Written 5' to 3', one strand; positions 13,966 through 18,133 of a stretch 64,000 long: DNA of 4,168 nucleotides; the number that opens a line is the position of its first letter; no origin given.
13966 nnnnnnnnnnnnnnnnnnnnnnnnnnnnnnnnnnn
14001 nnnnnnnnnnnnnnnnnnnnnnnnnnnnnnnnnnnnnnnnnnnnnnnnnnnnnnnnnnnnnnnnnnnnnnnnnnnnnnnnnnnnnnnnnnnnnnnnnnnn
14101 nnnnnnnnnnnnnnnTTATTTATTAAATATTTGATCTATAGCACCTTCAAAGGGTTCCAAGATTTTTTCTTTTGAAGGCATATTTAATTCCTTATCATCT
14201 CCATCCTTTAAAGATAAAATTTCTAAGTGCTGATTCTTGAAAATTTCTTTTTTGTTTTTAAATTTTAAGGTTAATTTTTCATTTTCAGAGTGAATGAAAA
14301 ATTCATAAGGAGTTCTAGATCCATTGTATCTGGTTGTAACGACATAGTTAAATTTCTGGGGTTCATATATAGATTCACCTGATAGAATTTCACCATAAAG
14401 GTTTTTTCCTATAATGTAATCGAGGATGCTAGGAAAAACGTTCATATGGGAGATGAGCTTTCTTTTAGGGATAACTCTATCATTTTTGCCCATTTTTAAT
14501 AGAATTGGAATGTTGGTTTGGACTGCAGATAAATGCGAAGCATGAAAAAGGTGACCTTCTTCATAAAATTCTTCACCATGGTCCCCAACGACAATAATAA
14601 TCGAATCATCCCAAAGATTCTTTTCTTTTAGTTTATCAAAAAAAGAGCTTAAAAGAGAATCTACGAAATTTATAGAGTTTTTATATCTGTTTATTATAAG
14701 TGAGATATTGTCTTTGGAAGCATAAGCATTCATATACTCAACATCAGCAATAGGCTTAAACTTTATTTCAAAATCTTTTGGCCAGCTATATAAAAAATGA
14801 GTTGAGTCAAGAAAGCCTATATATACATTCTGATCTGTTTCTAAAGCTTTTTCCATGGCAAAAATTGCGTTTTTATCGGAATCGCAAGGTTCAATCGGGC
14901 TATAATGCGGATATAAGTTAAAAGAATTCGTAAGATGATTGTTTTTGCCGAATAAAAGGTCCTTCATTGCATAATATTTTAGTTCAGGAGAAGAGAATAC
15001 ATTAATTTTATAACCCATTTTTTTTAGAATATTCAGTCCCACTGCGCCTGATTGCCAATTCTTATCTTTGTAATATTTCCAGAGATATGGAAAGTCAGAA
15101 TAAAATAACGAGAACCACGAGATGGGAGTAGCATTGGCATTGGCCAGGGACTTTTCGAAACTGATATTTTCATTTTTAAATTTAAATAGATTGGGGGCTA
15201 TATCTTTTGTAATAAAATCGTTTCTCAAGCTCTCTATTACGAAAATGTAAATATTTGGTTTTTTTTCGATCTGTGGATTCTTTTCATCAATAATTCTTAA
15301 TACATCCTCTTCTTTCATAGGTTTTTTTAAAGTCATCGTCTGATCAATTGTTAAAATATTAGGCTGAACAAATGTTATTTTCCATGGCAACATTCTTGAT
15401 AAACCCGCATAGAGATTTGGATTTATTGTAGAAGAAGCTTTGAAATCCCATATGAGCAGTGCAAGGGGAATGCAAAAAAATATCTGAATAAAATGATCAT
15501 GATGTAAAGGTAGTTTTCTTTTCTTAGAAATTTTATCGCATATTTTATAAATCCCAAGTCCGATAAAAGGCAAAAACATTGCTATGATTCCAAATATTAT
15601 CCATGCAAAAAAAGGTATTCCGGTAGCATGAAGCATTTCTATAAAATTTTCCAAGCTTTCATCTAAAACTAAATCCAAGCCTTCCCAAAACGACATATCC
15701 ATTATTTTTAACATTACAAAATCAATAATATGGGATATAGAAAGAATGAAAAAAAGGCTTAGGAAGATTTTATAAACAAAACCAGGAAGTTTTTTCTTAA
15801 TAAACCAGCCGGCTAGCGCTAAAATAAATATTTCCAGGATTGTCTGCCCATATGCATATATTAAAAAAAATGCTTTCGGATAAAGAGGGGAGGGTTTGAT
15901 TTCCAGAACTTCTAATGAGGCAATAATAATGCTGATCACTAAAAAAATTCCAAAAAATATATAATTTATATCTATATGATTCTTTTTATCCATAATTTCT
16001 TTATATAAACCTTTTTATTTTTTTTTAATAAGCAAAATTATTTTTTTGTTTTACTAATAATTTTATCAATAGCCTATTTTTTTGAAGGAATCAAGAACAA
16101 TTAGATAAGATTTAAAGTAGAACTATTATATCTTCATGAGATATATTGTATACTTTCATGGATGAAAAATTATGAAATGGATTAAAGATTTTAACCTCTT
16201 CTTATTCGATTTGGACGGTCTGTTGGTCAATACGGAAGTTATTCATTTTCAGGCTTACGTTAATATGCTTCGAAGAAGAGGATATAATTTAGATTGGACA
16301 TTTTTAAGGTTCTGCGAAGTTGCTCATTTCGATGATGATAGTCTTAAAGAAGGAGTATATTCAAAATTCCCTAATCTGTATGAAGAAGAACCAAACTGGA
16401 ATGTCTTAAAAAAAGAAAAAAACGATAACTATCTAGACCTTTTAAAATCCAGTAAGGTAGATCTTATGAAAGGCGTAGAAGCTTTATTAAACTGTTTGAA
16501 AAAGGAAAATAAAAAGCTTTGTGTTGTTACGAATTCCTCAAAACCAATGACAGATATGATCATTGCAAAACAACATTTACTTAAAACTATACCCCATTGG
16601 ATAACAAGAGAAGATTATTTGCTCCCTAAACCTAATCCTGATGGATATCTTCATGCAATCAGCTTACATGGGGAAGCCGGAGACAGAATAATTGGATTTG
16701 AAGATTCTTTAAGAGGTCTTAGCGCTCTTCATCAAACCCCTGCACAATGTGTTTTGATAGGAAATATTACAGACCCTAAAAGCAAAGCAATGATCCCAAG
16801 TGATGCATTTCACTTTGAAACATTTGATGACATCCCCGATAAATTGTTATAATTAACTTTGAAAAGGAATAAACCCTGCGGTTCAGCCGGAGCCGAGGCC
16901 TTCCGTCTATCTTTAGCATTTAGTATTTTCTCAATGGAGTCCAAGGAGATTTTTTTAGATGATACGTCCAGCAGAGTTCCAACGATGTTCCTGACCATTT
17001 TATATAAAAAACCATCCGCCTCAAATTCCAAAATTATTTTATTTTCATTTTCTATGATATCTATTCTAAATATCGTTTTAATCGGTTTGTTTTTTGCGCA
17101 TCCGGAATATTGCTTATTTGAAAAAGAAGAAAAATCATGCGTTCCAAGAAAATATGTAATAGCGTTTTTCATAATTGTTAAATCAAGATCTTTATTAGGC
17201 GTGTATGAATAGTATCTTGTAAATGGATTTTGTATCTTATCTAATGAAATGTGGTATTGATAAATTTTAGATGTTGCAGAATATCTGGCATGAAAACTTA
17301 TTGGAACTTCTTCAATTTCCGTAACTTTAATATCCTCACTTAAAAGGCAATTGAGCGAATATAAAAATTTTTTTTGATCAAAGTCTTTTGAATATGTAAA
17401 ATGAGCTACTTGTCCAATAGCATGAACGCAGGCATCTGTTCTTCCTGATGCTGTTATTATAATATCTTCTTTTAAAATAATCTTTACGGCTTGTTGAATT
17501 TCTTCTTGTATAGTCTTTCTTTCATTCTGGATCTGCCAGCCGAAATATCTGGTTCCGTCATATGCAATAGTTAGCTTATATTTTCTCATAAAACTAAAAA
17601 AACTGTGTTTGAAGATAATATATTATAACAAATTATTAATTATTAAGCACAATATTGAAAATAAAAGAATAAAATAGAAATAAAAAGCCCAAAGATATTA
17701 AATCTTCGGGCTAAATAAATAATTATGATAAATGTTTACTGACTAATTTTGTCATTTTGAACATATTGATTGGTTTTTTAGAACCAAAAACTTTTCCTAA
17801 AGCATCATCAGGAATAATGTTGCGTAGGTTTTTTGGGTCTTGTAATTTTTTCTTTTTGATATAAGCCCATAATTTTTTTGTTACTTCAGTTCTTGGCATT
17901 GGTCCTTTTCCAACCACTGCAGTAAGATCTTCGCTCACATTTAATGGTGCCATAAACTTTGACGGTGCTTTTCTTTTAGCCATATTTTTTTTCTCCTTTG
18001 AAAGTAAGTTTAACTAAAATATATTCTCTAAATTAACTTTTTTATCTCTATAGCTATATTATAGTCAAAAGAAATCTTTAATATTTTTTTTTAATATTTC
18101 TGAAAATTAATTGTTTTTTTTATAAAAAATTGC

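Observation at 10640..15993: Candidate envelope-redox/remodelling module: exported TrxR-Trx fusion bracketed by two LtaS/EptA-like paralogues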

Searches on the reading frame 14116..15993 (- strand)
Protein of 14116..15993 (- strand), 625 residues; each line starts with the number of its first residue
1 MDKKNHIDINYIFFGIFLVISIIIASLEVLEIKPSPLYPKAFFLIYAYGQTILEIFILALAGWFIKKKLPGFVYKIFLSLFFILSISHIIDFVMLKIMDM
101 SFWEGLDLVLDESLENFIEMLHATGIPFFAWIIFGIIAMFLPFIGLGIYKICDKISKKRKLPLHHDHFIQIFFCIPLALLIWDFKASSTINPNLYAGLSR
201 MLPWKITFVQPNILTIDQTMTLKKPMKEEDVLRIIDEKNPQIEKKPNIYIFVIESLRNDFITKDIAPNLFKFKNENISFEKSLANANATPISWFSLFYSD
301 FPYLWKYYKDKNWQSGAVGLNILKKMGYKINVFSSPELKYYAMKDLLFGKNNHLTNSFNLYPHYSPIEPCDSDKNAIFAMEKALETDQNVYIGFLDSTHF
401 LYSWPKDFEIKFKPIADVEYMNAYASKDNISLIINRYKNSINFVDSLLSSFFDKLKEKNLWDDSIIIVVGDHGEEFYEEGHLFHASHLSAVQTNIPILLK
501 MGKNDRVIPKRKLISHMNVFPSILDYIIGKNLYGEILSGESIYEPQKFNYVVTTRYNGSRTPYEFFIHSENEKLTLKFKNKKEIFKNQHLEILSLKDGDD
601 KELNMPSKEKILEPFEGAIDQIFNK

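Call 3: search_protein_families(library=pfam, proteins=[window:14116-15993:-], max_evalue=0.01)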
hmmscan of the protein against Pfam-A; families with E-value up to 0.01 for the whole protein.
window:14116-15993:- (625 aa): 3 families
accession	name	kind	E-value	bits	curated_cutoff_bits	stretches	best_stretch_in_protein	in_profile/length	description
PF00884.28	Sulfatase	-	1.1e-21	77.8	25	1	246-526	1-298/301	Sulfatase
PF02995.22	DUF229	-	0.00011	21.5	25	1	435-476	304-345/496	Protein of unknown function (DUF229)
PF01663.27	Phosphodiest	-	0.00041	20.5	23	1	438-478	185-225/342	Type I phosphodiesterase / nucleotide pyrophosphatase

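Call 4: search_protein_families(library=ncbifam, proteins=[window:14116-15993:-], max_evalue=0.01)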
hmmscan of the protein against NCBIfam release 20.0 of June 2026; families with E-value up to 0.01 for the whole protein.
window:14116-15993:- (625 aa): 20 families
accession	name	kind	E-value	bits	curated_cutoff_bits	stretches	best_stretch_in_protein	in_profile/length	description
NF038282.1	LapC_YejM_PbgA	exception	7.3e-13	47.7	825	2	425-589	402-558/584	LPS biosynthesis-modulating metalloenzyme YejM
NF028537.1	P_eth_NH2_trans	domain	2.5e-10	39.5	500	1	46-526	32-511/527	phosphoethanolamine--lipid A transferase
NF007160.0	PRK09598.1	equivalog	2.7e-09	35.9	561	1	404-527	378-501/523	phosphoethanolamine--lipid A transferase EptA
NF008593.0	PRK11560.1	equivalog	2.8e-08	32.5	493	1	397-501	398-496/563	kdo(2)-lipid A phosphoethanolamine 7''-transferase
NF047438.1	polymyxin_MCR12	exception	5.1e-08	31.7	1200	1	401-502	392-491/548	MCR-12 family phosphoethanolamine--lipid A transferase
NF010322.0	PRK13759.1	equivalog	7.4e-08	31.3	481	1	421-543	254-377/486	arylsulfatase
TIGR03417.1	chol_sulfatase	equivalog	1.3e-07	30.9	433.45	1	420-527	238-344/500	choline-sulfatase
NF045661.1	HdlasePehA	equivalog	7e-07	28.2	900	1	426-529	273-377/506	phosphoric/sulfuric ester hydrolase PehA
NF008619.0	PRK11598.1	equivalog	4.5e-06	25.4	660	1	411-503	399-490/546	phosphoethanolamine transferase EptA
NF053595.1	LptchSynLtaSGpos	equivalog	6.7e-06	24.9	970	1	432-472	425-465/626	lipoteichoic acid synthase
NF033462.1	polymyxin_MCR4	exception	8.2e-06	24.8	1225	1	432-499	413-483/541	MCR-4 family phosphoethanolamine--lipid A transferase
NF053859.1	polymyxin_MCR13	exception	9.8e-06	24.7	1250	1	432-502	411-484/541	MCR-13 family phosphoethanolamine--lipid A transferase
NF007933.0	PRK10649.1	subfamily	5.6e-05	21.9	404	1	395-480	389-470/577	phosphoethanolamine transferase CptA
NF052527.1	Mn_arylsulf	exception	6.9e-05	21.9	850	1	410-532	240-364/479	manganese-dependent arylsulfatase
NF033862.2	polymyxin_MCR10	exception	0.00012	20.9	1250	1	432-502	411-484/539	MCR-10 family phosphoethanolamine--lipid A transferase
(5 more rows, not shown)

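Call 23: search_solved_structures(query=window:14116-15993:-, max_evalue=0.001, show_alignments=2)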
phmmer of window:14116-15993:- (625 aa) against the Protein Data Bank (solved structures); distinct sequences matched with E-value up to 0.001: 14.
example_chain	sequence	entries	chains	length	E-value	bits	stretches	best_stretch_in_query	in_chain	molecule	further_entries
4tn0_A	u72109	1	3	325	2.3e-09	39.4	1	370-527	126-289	UPF0141 protein yjdB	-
4kav_A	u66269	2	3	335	1.4e-07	33.5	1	408-503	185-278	YhbX/YhjW/YijP/YjdB family protein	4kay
6xlp_A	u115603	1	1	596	7.7e-07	31.1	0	247-336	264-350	LPS binding protein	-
5i5h_A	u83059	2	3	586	7.7e-07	31.1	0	247-336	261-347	Inner membrane protein YejM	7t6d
3lxq_A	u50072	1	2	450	4e-06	28.7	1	438-525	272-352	Uncharacterized protein VP1736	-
2vqr_A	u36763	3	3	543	6e-06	28.1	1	437-530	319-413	PUTATIVE SULFATASE | Multifunctional alkaline phosphatase superfamily protein pRL90232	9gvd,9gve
5fgn_A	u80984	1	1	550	9e-06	27.6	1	409-503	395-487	lipooligosaccharide phosphoethanolamine transferase A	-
6vat_A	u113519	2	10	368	3.8e-05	25.5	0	247-336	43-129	Periplasmic domain of the cardiolipin transporter protein YejM/PbgA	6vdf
6vc7_A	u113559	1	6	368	4.2e-05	25.4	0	247-336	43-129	Periplasmic domain of the cardiolipin transporter protein YejM/PbgA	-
2w8s_A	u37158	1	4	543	4.2e-05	25.3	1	436-530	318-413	PHOSPHONATE MONOESTER HYDROLASE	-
7oz8_AAA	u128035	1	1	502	8.5e-05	24.3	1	437-511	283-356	Choline-sulfatase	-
6v8q_A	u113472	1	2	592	0.00012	23.8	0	247-336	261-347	Inner membrane protein YejM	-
5i5d_A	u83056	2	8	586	0.00017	23.4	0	247-336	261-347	Inner membrane protein YejM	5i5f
6hhm_A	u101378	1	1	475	0.00026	22.7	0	417-526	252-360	Arylsulfatase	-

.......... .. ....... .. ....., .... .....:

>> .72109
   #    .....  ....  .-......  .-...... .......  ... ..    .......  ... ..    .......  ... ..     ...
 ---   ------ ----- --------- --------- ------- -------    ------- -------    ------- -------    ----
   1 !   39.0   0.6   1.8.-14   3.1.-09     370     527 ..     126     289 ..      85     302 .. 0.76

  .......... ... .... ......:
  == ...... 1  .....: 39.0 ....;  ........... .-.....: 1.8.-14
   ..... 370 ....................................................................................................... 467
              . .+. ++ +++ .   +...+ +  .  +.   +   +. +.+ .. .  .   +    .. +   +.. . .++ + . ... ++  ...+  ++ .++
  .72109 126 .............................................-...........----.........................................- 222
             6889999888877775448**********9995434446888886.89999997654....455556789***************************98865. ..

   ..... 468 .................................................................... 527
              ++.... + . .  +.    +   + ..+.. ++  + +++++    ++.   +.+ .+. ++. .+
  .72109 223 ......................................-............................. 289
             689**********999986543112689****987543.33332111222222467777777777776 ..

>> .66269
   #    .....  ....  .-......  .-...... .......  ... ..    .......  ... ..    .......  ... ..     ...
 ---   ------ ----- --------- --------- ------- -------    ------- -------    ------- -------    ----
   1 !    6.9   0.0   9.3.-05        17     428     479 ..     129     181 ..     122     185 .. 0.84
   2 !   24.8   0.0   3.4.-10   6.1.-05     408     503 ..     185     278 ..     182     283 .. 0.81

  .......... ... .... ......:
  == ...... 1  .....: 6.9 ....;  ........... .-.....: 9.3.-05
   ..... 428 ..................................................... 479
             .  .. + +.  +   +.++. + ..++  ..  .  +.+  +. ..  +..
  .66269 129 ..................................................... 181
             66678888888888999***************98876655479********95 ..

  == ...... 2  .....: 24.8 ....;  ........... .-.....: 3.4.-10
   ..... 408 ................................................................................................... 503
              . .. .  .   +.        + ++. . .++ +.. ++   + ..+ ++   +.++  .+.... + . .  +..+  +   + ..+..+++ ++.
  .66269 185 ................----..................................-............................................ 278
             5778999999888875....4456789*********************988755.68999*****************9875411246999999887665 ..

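Call 39: search_solved_structures(query=window:14116-15993:-, max_evalue=0.00001, show_alignments=5)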
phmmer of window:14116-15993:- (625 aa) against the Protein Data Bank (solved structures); distinct sequences matched with E-value up to 0.00001: 7.
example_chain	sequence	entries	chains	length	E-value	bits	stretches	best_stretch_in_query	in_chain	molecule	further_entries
4tn0_A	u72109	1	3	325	2.3e-09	39.4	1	370-527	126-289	UPF0141 protein yjdB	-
4kav_A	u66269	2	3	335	1.4e-07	33.5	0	408-503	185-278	YhbX/YhjW/YijP/YjdB family protein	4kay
6xlp_A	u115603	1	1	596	7.7e-07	31.1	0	247-336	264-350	LPS binding protein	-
5i5h_A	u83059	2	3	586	7.7e-07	31.1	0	247-336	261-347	Inner membrane protein YejM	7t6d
3lxq_A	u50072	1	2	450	4e-06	28.7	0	438-525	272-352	Uncharacterized protein VP1736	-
2vqr_A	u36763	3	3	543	6e-06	28.1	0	437-530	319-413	PUTATIVE SULFATASE | Multifunctional alkaline phosphatase superfamily protein pRL90232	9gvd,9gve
5fgn_A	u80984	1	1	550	9e-06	27.6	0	409-503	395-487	lipooligosaccharide phosphoethanolamine transferase A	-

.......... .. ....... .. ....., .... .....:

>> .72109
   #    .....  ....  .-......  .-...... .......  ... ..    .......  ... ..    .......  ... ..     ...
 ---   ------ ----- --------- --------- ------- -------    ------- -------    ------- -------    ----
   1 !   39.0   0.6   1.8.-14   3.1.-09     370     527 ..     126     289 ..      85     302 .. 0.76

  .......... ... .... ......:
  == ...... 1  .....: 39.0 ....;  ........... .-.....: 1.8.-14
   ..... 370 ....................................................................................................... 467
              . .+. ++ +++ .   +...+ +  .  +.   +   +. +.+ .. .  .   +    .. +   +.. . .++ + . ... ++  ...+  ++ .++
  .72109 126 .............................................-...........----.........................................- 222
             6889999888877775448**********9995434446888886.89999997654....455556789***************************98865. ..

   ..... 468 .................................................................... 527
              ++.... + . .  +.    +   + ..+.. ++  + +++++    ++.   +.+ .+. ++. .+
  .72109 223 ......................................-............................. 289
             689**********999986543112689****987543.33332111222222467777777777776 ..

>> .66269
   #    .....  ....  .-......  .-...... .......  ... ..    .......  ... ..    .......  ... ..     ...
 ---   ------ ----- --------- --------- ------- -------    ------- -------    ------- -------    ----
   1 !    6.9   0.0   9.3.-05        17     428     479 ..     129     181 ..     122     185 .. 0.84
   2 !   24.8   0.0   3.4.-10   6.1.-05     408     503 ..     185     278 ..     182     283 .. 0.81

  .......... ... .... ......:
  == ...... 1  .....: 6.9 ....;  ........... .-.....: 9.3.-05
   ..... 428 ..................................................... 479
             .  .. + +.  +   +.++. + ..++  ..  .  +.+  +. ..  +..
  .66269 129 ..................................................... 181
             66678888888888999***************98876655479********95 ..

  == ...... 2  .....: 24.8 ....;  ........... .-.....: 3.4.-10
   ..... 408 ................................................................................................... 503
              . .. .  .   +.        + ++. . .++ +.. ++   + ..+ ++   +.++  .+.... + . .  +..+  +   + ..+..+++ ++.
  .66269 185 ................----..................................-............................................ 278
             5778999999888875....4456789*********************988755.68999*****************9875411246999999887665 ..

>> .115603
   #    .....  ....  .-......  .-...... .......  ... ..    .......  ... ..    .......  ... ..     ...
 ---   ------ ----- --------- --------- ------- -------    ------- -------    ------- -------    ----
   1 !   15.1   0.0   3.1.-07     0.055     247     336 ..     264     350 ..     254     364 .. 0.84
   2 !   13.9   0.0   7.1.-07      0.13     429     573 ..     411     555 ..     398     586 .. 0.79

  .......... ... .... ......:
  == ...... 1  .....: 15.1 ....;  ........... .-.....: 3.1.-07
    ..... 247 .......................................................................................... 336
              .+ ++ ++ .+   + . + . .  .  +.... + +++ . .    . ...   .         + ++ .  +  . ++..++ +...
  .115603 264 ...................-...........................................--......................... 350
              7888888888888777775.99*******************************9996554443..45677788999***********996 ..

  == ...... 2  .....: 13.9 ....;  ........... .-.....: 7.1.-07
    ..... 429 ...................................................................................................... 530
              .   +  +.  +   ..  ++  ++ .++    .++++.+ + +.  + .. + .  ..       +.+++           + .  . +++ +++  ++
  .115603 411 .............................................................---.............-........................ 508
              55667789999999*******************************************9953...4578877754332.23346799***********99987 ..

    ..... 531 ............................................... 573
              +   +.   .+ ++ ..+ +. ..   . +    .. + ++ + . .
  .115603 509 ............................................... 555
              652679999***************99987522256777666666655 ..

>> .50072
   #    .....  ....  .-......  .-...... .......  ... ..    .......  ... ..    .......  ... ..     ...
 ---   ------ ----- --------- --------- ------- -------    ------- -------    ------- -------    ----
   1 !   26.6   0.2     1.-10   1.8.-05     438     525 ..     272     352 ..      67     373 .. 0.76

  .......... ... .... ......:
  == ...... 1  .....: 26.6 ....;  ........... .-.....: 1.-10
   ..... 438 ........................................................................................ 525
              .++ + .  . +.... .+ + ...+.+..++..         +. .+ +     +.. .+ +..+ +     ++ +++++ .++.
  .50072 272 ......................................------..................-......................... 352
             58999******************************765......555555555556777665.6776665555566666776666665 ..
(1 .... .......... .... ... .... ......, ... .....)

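Call 42: find_homologous_proteins(query=window:14116-15993:-, max_evalue=1e-10)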
Query window:14116-15993:- (625 aa): 477 proteins with E <= 1e-10 among 8000 candidates; the best 120 are listed.
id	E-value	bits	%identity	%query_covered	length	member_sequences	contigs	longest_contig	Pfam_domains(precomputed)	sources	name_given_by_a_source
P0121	0.0e+0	1412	100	100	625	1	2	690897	PF00884.29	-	-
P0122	1.4e-285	967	68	100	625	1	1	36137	PF00884.29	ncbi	-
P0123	5.5e-279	945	67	100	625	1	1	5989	PF00884.29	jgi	jgi:hypothetical protein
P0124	2.0e-274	930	65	100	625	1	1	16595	PF00884.29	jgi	jgi:membrane-anchored protein YejM (alkaline phosphatase superfamily)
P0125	2.2e-274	930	66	100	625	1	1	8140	PF00884.29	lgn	-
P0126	2.4e-272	923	65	100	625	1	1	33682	PF00884.29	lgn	-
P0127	1.0e-267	908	64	100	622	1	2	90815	PF02995.23,PF00884.29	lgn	-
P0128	8.3e-267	905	63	100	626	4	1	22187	PF01663.28,PF00884.29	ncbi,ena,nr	ncbi:MAG: hypothetical protein KR126chlam6_00322 [Candidatus Anoxychlamydiales bacterium]|nr:hypothe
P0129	3.8e-265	899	65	100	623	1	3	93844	PF00884.29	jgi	-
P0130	7.7e-264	895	63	100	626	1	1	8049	PF00884.29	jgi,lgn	-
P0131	1.2e-263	894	63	100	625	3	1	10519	PF01663.28,PF00884.29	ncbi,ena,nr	ncbi:MAG: hypothetical protein K940chlam4_00478 [Candidatus Anoxychlamydiales bacterium]|nr:hypothet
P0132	3.6e-263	893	62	100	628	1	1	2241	PF00884.29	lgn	-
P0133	3.6e-262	889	63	100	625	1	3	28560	PF00884.29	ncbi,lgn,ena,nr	ncbi:MAG: hypothetical protein K1060chlam1_00505 [Candidatus Anoxychlamydiales bacterium]|nr:hypothe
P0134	9.2e-258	875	62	100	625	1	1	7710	PF00884.29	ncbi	-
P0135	8.3e-257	872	62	100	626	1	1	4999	PF00884.29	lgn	-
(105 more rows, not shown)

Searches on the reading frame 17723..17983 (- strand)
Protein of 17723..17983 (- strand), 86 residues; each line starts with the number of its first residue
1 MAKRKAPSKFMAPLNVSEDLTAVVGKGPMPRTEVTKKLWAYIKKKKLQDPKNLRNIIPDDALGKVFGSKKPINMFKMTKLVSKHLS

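Call 3: search_protein_families(library=pfam, proteins=[window:17723-17983:-], max_evalue=0.01)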
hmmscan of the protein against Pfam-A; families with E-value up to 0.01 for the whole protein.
window:17723-17983:- (86 aa): 1 family
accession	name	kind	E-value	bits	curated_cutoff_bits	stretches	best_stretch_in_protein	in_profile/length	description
PF02201.23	SWIB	-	2.3e-28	98.2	25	1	13-85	2-74/74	SWIB/MDM2 domain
